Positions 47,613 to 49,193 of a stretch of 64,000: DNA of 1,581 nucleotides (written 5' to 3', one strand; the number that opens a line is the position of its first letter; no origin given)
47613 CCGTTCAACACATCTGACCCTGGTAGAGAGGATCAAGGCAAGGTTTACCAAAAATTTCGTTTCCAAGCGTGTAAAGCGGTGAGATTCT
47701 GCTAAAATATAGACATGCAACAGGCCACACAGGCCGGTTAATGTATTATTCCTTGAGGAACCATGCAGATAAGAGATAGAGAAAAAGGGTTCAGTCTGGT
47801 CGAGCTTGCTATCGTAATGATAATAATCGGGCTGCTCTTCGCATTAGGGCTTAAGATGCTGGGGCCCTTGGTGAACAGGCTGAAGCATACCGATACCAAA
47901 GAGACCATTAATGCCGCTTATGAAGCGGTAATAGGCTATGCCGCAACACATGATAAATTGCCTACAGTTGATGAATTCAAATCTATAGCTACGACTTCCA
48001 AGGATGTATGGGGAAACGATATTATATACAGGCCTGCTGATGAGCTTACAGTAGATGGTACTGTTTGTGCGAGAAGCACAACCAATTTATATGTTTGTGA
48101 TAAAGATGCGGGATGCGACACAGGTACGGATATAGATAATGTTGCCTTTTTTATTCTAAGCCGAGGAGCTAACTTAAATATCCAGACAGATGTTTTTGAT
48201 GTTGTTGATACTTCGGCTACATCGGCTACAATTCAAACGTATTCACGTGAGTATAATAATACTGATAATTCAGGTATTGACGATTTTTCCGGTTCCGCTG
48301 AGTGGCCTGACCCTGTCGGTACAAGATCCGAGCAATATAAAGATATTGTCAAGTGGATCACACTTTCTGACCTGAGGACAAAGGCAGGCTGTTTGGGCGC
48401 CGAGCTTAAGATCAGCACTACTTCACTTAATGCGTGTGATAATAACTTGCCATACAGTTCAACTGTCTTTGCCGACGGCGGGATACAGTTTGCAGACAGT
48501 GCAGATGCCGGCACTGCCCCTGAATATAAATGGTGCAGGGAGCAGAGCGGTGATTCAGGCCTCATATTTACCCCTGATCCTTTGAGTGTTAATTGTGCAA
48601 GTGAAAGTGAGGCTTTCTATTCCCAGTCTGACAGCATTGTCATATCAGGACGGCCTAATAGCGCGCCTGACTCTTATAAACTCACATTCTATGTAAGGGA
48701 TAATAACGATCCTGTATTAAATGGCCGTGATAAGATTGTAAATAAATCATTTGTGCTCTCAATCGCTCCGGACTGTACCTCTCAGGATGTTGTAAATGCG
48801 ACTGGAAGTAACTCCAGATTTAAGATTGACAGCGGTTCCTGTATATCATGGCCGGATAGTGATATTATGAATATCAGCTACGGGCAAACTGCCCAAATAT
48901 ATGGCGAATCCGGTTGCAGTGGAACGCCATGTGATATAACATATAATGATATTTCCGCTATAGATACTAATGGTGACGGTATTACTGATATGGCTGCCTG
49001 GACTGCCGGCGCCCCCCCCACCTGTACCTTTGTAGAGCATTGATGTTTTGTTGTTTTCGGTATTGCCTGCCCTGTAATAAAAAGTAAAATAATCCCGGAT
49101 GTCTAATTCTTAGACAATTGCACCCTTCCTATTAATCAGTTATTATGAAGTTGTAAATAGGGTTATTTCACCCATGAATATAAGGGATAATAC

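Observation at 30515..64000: At least 33 kb MSH-type type IV filament locus with an inflated modular pilin repertoire and its own modification block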

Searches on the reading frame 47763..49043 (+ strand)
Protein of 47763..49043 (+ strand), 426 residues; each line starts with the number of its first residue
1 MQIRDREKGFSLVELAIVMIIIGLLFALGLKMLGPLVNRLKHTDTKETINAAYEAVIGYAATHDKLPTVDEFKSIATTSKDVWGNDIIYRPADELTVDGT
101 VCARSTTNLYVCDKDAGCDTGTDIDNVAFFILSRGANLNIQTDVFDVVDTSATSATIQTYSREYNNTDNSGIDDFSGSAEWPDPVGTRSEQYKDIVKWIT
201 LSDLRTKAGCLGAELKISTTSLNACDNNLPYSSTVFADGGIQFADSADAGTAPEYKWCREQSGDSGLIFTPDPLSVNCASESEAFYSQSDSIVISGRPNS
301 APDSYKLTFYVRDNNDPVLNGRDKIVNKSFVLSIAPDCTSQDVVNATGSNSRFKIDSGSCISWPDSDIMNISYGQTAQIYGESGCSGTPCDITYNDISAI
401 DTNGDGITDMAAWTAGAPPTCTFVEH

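Call 6: search_protein_families(library=pfam, proteins=[window:47763-49043:+], max_evalue=0.01)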
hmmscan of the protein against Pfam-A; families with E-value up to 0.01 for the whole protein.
window:47763-49043:+ (426 aa): 1 family
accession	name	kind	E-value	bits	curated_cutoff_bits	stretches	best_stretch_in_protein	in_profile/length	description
PF07963.17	N_methyl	-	5.7e-06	26.1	21.2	1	5-28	2-25/27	Prokaryotic N-terminal methylation motif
